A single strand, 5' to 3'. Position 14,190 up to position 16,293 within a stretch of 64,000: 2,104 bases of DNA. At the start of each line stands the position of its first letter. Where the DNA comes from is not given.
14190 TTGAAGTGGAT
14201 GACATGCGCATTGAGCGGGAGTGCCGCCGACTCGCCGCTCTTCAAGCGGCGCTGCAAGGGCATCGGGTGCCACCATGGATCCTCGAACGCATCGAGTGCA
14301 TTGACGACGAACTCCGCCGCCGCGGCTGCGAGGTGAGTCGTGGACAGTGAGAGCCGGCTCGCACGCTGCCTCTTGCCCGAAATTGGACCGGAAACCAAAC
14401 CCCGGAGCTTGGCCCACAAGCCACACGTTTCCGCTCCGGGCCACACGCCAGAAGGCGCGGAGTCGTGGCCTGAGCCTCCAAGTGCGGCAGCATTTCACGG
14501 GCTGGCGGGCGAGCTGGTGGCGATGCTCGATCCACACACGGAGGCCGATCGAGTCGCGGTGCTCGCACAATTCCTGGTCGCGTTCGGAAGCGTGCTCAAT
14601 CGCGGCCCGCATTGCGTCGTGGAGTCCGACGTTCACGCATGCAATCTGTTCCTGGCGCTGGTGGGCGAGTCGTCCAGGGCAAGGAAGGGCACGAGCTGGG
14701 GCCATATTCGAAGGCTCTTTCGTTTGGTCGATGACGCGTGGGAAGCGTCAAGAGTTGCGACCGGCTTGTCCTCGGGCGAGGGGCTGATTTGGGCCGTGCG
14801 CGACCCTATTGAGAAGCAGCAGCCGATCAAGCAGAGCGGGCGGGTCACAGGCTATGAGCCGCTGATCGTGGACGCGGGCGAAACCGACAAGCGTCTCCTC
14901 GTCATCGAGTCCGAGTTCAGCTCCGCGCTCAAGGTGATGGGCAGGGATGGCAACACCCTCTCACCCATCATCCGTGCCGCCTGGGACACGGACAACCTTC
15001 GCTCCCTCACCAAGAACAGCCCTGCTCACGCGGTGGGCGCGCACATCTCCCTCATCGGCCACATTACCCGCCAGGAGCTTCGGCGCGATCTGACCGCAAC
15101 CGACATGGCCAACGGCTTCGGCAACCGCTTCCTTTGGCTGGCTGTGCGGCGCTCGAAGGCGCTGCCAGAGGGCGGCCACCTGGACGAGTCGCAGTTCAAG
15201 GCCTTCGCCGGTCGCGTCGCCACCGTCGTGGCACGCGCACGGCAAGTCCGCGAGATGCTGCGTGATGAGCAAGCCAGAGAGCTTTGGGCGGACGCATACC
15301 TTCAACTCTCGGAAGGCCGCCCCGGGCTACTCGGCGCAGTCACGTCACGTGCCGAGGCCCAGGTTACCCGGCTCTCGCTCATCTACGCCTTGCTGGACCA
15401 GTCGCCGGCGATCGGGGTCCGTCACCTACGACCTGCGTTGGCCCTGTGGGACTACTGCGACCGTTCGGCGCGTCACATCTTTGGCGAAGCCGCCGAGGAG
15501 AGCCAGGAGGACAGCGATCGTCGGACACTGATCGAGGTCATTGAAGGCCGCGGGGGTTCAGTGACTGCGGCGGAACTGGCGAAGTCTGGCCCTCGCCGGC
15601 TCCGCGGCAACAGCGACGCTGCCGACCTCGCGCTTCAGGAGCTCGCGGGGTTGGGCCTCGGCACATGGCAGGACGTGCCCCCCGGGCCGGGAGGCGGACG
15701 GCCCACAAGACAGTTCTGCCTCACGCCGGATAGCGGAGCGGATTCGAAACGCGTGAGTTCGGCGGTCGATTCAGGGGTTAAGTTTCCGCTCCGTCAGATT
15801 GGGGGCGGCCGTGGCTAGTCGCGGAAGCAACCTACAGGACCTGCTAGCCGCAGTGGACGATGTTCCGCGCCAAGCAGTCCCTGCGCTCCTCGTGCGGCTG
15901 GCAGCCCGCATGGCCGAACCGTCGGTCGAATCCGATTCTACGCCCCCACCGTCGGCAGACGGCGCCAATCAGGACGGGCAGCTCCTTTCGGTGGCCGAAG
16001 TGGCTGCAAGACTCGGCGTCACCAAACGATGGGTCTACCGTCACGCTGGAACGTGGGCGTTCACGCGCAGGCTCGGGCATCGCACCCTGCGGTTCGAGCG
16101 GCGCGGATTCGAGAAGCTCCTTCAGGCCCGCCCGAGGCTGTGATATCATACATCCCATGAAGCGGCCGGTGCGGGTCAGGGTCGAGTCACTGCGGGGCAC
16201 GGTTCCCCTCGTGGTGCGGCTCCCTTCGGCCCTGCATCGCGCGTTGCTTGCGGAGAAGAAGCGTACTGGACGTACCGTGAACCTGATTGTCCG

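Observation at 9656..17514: A 7.8 kb integrative element sits in tRNA-Leu(UAA) immediately downstream of the ACIII operon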

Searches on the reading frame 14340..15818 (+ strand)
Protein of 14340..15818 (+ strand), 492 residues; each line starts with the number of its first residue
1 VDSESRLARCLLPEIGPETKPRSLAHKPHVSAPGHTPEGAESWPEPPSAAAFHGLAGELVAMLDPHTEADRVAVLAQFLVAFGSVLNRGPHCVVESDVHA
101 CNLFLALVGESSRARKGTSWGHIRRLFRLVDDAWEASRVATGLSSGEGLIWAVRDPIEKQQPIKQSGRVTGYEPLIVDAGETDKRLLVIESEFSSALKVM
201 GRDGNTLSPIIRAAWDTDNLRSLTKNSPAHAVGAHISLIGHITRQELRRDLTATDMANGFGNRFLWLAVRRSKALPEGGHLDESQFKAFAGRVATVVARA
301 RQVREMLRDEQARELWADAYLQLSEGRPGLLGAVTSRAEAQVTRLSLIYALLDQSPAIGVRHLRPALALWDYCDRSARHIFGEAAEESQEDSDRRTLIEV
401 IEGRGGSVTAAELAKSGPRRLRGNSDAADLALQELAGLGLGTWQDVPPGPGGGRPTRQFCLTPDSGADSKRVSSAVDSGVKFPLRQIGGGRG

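Call 7: search_protein_families(library=pfam, proteins=[window:14340-15818:+], max_evalue=0.01)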
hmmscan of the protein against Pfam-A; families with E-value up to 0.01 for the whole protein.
window:14340-15818:+ (492 aa): 0 families

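Call 9: search_protein_families(library=phrogs, proteins=[window:14340-15818:+], max_evalue=0.01)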
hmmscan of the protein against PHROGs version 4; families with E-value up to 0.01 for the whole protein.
window:14340-15818:+ (492 aa): 2 families
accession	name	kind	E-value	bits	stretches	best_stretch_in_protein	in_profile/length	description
phrog_3022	-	DNA, RNA and nucleotide metabolism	8.6e-05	22.1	1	232-401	526-707/788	DNA primase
phrog_10514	-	DNA, RNA and nucleotide metabolism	0.00091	18.5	0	219-270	485-537/750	DNA primase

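Call 10: search_protein_families(library=ncbifam, proteins=[window:14340-15818:+], max_evalue=0.01)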
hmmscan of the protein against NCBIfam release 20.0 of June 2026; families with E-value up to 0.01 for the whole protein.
window:14340-15818:+ (492 aa): 0 families

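Call 13: search_protein_families(library=padloc, proteins=[window:14340-15818:+], max_evalue=0.01)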
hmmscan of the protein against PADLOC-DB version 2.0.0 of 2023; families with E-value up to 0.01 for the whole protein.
window:14340-15818:+ (492 aa): 0 families

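Call 14: find_homologous_proteins(query=window:14340-15818:+)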
Query window:14340-15818:+ (492 aa): 7100 proteins with E <= 0.001 among 8000 candidates; the best 120 are listed.
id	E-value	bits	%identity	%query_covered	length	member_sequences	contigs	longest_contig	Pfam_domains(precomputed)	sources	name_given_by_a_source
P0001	1.2e-283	959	100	88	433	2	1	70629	-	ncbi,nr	ncbi:MAG TPA: hypothetical protein VFK69_02095 [Candidatus Eisenbacteria bacterium]|nr:hypothetical 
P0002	1.6e-211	721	69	96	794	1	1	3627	PF13148.12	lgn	-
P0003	9.3e-189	646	67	90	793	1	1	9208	PF13148.12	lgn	-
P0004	2.7e-183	628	63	93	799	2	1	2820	PF13148.12,PF01807.26,PF09250.17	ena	-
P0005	2.0e-163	563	62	88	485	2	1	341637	PF13148.12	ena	-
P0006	1.8e-147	510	58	84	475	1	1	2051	-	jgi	jgi:hypothetical protein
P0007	1.2e-144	501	54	95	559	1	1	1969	PF13148.12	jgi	jgi:hypothetical protein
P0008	2.0e-144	500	52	94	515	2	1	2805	PF13148.12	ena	-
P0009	3.2e-141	490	57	78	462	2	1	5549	PF13148.12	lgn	-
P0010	4.2e-140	486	61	74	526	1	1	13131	PF13148.12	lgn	-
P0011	1.8e-139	484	55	85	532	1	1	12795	PF13148.12,PF08708.17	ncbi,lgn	-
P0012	1.4e-137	477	53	88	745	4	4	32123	PF13148.12,PF08708.17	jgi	-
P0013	2.2e-136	474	59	73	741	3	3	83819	PF13148.12,PF08708.17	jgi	-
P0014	4.6e-136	472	58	74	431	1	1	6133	PF13148.12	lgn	-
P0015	1.3e-135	471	55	86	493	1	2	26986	PF13148.12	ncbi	-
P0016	2.6e-135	470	53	85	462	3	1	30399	PF13148.12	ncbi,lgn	ncbi:MAG: hypothetical protein ACM3X3_07080 [Betaproteobacteria bacterium]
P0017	9.4e-135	468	53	83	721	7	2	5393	PF13148.12,PF09250.17,PF08708.17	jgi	-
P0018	2.3e-134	467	61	72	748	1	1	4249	PF01807.26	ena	-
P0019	3.3e-134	466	58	76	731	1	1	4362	PF09250.17,PF08708.17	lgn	-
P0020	3.3e-134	466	51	92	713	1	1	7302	PF13148.12,PF09250.17,PF08708.17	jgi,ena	-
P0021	4.6e-134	466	52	89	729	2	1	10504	PF13148.12,PF09250.17,PF08708.17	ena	-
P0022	5.2e-134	466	61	71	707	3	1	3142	PF13148.12,PF09250.17,PF08708.17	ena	-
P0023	1.1e-133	465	52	86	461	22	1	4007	PF13148.12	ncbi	-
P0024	1.5e-133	464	53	90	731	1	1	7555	PF09250.17,PF08708.17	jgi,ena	-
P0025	4.1e-133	463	53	88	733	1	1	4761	PF13148.12,PF09250.17,PF08708.17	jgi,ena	-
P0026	7.1e-133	462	51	86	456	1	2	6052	PF13148.12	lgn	-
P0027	7.4e-133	462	56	77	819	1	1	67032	PF13148.12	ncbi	ncbi:MAG: DUF3987 domain-containing protein [Blastocatellia bacterium]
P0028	8.4e-133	462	56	74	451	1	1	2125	PF13148.12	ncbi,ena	-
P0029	8.5e-133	462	60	73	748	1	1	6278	PF01807.26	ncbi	-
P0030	1.8e-132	461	61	69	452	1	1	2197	PF13148.12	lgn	-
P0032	7.8e-132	459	54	86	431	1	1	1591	PF13148.12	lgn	-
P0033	8.3e-132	458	52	87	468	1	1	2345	PF13148.12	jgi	jgi:hypothetical protein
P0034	1.0e-131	458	57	73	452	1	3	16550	PF13148.12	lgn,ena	-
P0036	2.8e-131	457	52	88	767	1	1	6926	PF13148.12,PF08800.16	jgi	jgi:hypothetical protein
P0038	4.5e-131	456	55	76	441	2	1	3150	PF13148.12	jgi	-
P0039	6.7e-131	455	54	75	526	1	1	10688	PF13148.12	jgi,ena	-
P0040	6.9e-131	455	52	89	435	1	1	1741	PF13148.12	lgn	-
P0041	9.2e-131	455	58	72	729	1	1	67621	PF13148.12,PF09250.17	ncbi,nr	ncbi:MAG: bifunctional DNA primase/polymerase [Chloroflexi bacterium]|nr:bifunctional DNA primase/po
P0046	1.2e-130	455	53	91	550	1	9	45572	PF13148.12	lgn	-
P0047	1.4e-130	454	58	74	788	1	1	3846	PF22763.2,PF13148.12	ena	-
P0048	2.2e-130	454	52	85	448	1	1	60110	PF13148.12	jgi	jgi:Protein of unknown function (DUF3987)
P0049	2.4e-130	454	54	83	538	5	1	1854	PF13148.12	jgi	jgi:hypothetical protein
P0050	2.8e-130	453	54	83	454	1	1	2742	PF13148.12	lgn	-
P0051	3.0e-130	453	51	92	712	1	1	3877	PF09250.17,PF08708.17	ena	-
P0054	3.4e-130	453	53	76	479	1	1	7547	PF13148.12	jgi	jgi:hypothetical protein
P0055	3.5e-130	453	54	87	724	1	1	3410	PF08708.17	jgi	jgi:hypothetical protein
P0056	3.9e-130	453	55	84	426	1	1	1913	PF13148.12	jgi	jgi:hypothetical protein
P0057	4.0e-130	453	55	79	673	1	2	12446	PF13148.12,PF09250.17,PF08708.17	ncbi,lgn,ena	-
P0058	4.2e-130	453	51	90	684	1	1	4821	PF13148.12,PF12965.14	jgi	-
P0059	4.4e-130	453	48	91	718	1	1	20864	PF13148.12,PF09250.17,PF08708.17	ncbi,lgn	-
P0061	6.3e-130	452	52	87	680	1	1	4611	PF13148.12,PF12965.14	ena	-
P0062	6.5e-130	452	57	74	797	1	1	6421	PF13148.12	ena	-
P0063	7.2e-130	452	57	72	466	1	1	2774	PF13148.12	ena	-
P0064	7.6e-130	452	48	93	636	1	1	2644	PF13148.12,PF01751.29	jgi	jgi:hypothetical protein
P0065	7.7e-130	452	52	86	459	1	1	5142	PF13148.12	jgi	jgi:hypothetical protein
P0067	8.1e-130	452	59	74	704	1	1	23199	PF13148.12,PF09250.17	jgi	jgi:hypothetical protein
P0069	1.0e-129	452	57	73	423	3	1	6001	PF13148.12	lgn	-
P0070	1.1e-129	452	55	76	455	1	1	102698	PF13148.12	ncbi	-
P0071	1.4e-129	451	60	70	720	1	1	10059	PF13148.12,PF09250.17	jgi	jgi:hypothetical protein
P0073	1.8e-129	451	54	86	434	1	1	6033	PF13148.12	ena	-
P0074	1.8e-129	451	54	78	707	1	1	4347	PF13148.12,PF08708.17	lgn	-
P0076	2.0e-129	451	53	84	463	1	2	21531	PF13148.12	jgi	jgi:Protein of unknown function (DUF3987)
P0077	2.1e-129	451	51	86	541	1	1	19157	PF13148.12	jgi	jgi:hypothetical protein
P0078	2.4e-129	450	53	85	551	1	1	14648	PF13148.12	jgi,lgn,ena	-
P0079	2.4e-129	450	62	68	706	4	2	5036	PF13148.12,PF09250.17,PF08708.17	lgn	-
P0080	2.4e-129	450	54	86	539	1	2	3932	PF13148.12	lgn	-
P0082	2.6e-129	450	59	72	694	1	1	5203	PF13148.12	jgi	jgi:5S rRNA maturation endonuclease (ribonuclease M5)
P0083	2.7e-129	450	52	85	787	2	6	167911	PF13148.12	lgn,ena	-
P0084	2.9e-129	450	52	85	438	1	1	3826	PF13148.12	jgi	jgi:hypothetical protein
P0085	3.9e-129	450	51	85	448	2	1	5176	PF13148.12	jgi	jgi:hypothetical protein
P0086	4.7e-129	449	61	70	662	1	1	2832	PF09250.17,PF08708.17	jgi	jgi:hypothetical protein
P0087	5.2e-129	449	53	79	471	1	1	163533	PF13148.12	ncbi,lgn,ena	-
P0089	6.0e-129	449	53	85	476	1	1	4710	PF13148.12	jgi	jgi:hypothetical protein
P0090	6.3e-129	449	50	86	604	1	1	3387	PF13148.12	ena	-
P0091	6.4e-129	449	59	70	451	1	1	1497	PF13148.12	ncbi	-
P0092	7.2e-129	449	52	88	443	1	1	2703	PF13148.12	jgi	jgi:hypothetical protein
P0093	8.7e-129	449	54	76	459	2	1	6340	PF13148.12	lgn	-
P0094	9.6e-129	448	57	72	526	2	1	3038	PF13148.12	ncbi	ncbi:MAG TPA: DUF3987 domain-containing protein, partial [Abditibacteriaceae bacterium]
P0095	1.1e-128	448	59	71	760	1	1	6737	PF13148.12,PF09250.17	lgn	-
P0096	1.1e-128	448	53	88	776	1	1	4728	PF13148.12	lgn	-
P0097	1.2e-128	448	56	75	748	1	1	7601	PF13148.12,PF09250.17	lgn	-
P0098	1.3e-128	448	58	71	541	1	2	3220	PF13148.12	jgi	jgi:hypothetical protein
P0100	1.9e-128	447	55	71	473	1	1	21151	PF13148.12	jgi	jgi:Protein of unknown function (DUF3987)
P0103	2.2e-128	447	56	74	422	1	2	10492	PF13148.12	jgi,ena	jgi:hypothetical protein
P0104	2.4e-128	447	59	71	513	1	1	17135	PF13148.12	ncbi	-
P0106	2.7e-128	447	52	85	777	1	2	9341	PF13148.12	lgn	-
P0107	2.8e-128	447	50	85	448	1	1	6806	PF13148.12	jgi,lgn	jgi:hypothetical protein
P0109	3.1e-128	447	56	72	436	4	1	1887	PF13148.12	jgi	jgi:hypothetical protein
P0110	3.1e-128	447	57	73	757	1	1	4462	PF09250.17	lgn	-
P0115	3.9e-128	446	56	72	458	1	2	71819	PF13148.12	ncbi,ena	-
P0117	4.4e-128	446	56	72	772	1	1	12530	PF13148.12,PF09250.17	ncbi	-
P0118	4.6e-128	446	51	86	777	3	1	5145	PF13148.12,PF22548.3,PF08708.17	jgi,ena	-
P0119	4.7e-128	446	52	85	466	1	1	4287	PF13148.12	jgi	jgi:hypothetical protein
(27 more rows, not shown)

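Call 17: find_encoding_contigs(protein=P0001, flank=10000, max_places=5)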
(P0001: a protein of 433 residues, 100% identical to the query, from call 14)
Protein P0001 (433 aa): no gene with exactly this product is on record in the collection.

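Call 35: find_encoding_contigs(protein=P0005, flank=10000, max_places=3)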
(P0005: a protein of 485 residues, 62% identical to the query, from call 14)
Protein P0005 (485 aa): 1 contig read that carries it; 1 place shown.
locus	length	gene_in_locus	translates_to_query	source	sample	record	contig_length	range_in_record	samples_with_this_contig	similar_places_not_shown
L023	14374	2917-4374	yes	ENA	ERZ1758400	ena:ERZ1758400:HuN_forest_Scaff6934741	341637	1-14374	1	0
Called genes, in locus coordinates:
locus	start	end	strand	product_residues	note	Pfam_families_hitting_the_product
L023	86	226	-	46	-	-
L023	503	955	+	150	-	-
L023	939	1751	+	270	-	-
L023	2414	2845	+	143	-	-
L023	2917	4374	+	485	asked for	PF13148:DUF3987 (weak)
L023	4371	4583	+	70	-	-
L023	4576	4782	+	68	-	PF12728:HTH_17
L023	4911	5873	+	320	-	PF00589:Phage_integrase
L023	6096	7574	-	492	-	PF00749:tRNA-synt_1c, PF19269:Anticodon_2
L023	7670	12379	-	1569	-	PF01364:Peptidase_C25, PF13620:CarboxypepD_reg (faint), PF01839:FG-GAP (faint), PF13517:FG-GAP_3 (weak), PF25292:Beta-prop_CGLA (faint), PF13517:FG-GAP_3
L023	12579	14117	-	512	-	PF00496:SBP_bac_5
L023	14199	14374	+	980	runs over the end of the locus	PF00580:UvrD-helicase, PF13245:AAA_19, PF13604:AAA_30 (faint), PF13361:UvrD_C, PF13538:UvrD_C_2 (faint), PF12705:PDDEXK_1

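Call 41: find_related_loci(query=window:14523-15818:+, collection=viral_contigs, flank=10000)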
Query window:14523-15818:+ (431 aa) in viral_contigs; peptide patterns used: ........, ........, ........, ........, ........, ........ (x = any residue, [..] = any of these).
4 stretches matched a pattern; 1 encode a relative of the query (tblastn E <= 1e-3); 1 distinct loci.
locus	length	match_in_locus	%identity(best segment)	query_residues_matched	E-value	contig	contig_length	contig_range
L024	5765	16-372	47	222-339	2e-26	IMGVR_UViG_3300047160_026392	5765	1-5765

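Call 42: search_solved_structures(query=window:14523-15818:+, max_evalue=1)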
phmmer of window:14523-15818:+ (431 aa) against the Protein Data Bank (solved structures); distinct sequences matched with E-value up to 1: 0.

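Call 52: search_protein_families(library=pfam, proteins=[window:14340-15818:+], max_evalue=5)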
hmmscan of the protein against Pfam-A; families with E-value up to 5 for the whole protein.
window:14340-15818:+ (492 aa): 0 families

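Call 67: predict_structure(alignment_id=A4)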
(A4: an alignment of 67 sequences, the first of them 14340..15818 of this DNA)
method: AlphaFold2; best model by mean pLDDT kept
length: 492 residues; sequences in the alignment: 67
mean_pLDDT: 85.9   pTM: 0.78
mean pLDDT of the five models: 85.9, 85.3, 84.1, 83.0, 82.7
residues with pLDDT >= 90: 342; 70-90: 67; 50-70: 22; < 50: 61
segments of 3 or more residues with pLDDT < 50: 1-36, 471-492
pLDDT, mean of each block of 10 residues (from residue 1): 42 38 41 49 93 98 95 98 97 96 96 77 97 97 84 96 97 97 97 91 79 91 76 95 93 80 96 89 98 98 98 97 88 94 98 98 98 96 66 89 96 94 96 95 94 92 73 43 41 37
secondary structure, 60 per line:
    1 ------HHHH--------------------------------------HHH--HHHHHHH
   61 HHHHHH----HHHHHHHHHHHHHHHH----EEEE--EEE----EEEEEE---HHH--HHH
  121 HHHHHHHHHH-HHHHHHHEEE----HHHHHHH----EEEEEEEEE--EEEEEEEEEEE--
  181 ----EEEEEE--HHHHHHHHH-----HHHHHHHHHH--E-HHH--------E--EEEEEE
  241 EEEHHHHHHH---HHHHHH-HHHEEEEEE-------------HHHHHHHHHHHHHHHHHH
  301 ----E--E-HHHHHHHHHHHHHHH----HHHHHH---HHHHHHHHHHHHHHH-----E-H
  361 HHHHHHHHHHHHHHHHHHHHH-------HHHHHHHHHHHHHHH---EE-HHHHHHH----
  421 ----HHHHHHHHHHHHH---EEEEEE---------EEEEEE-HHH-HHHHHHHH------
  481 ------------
elements in order: H7-10 H54-66 H71-86 E91-94 E97-99 E104-109 H118-130 H132-138 E139-141 H146-152 E157-165 E168-178 E185-190 H193-201 H207-216 E235-243 H244-250 H254-259 E264-269 H283-300 H310-324 H329-334 H338-352 H360-381 H389-403 H410-416 H425-437 E441-446 E456-461 H467-474

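Call 71: fold_search(model_id=the predicted structure, library=pdb)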
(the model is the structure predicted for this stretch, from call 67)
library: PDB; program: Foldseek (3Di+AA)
matches with E <= 10: 669; with E <= 0.001: 122
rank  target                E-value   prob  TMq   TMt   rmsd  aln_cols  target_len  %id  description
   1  8x7u_C                3.2e-08  1.00  0.42  0.33   9.1       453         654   14  MCM in complex with dsDNA in presence of ATP. (released 2024-01-17)
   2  8xgc_5                4.9e-08  1.00  0.37  0.29  15.1       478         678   14  Structure of yeast replisome associated with FACT and histone hexamer, Composite map (released 2024-02-14)
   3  8kg6_5                2.0e-07  1.00  0.38  0.29  14.1       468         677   14  Yeast replisome in state I (released 2023-12-06)
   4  6mii_B                2.4e-07  1.00  0.40  0.35   7.9       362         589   14  Crystal structure of minichromosome maintenance protein MCM/DNA complex (released 2019-07-24)
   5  9gjw_6                3.4e-07  1.00  0.35  0.27  19.6       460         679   13  OCCM maturation intermediate stalled with an Arginine Finger mutation in Mcm2 (released 2025-03-05)
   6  8b9d_4                3.6e-07  1.00  0.44  0.34   8.9       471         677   13  Human replisome bound by Pol Alpha (released 2023-08-09)
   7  8w7m_7                4.4e-07  1.00  0.40  0.31   8.2       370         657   12  Yeast replisome in state V (released 2023-12-06)
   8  8w0f_F                7.2e-07  1.00  0.41  0.33   6.8       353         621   12  Cryo-EM structure of a human MCM2-7 double hexamer on dsDNA (released 2024-10-02)
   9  6mii_E                8.4e-07  1.00  0.39  0.33   8.0       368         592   12  Crystal structure of minichromosome maintenance protein MCM/DNA complex (released 2019-07-24)
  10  8w0g_3                8.9e-07  1.00  0.39  0.33   8.3       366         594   14  Cryo-EM structure of a human MCM2-7 dimer (released 2024-10-02)
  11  9e2z_3                9.4e-07  1.00  0.39  0.31   9.4       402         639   14  Cryo-EM structure of human CMG helicase stalled at G4-containing DNA template (released 2025-03-26)
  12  8eag_F                1.2e-06  1.00  0.39  0.39   7.8       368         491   13  SsoMCM hexamer bound to Mg/ADP-BeFx and 12-mer oligo-dT. Class 2 (released 2022-12-14)
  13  9e2y_5                1.2e-06  1.00  0.40  0.34   6.8       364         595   13  Cryo-EM structure of yeast CMG helicase stalled at G4-containing DNA template, state 3 (released 2025-03-26)
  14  9gjw_4                1.3e-06  1.00  0.40  0.31  19.4       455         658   12  OCCM maturation intermediate stalled with an Arginine Finger mutation in Mcm2 (released 2025-03-05)
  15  7w1y_F                1.7e-06  1.00  0.41  0.33   6.9       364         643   12  Human MCM double hexamer bound to natural DNA duplex (polyAT/polyTA) (released 2023-02-08)
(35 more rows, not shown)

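Call 106: search_protein_families(library=phrogs, proteins=[window:14523-15815:+], max_evalue=0.001)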
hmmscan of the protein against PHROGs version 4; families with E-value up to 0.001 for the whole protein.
window:14523-15815:+ (431 aa): 2 families
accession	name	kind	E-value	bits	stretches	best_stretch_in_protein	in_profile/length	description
phrog_3022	-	DNA, RNA and nucleotide metabolism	6.4e-05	22.5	1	171-340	526-707/788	DNA primase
phrog_10514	-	DNA, RNA and nucleotide metabolism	0.00059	19.2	0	158-209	485-537/750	DNA primase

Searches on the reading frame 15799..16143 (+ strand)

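Call 8: search_protein_families(library=pfam, proteins=[window:15799-16143:+], max_evalue=0.01)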
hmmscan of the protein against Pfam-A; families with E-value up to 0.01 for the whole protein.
window:15799-16143:+ (114 aa): 3 families
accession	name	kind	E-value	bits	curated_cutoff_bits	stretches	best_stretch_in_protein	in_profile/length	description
PF12728.13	HTH_17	-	5.3e-06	27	27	1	62-111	1-50/51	Helix-turn-helix domain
PF13384.12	HTH_23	-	0.0003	21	24.6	1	63-82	18-37/50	Homeodomain-like domain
PF00440.29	TetR_N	-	0.0014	18.8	24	1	63-83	17-37/47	Bacterial regulatory proteins, tetR family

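Call 106: search_protein_families(library=phrogs, proteins=[window:15799-16140:+], max_evalue=0.001)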
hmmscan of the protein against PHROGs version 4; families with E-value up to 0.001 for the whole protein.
window:15799-16140:+ (114 aa): 1 family
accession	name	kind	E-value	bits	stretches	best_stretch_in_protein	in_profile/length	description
phrog_66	-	integration and excision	3.6e-05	24.6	1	44-112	75-144/412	excisionase and transcriptional regulator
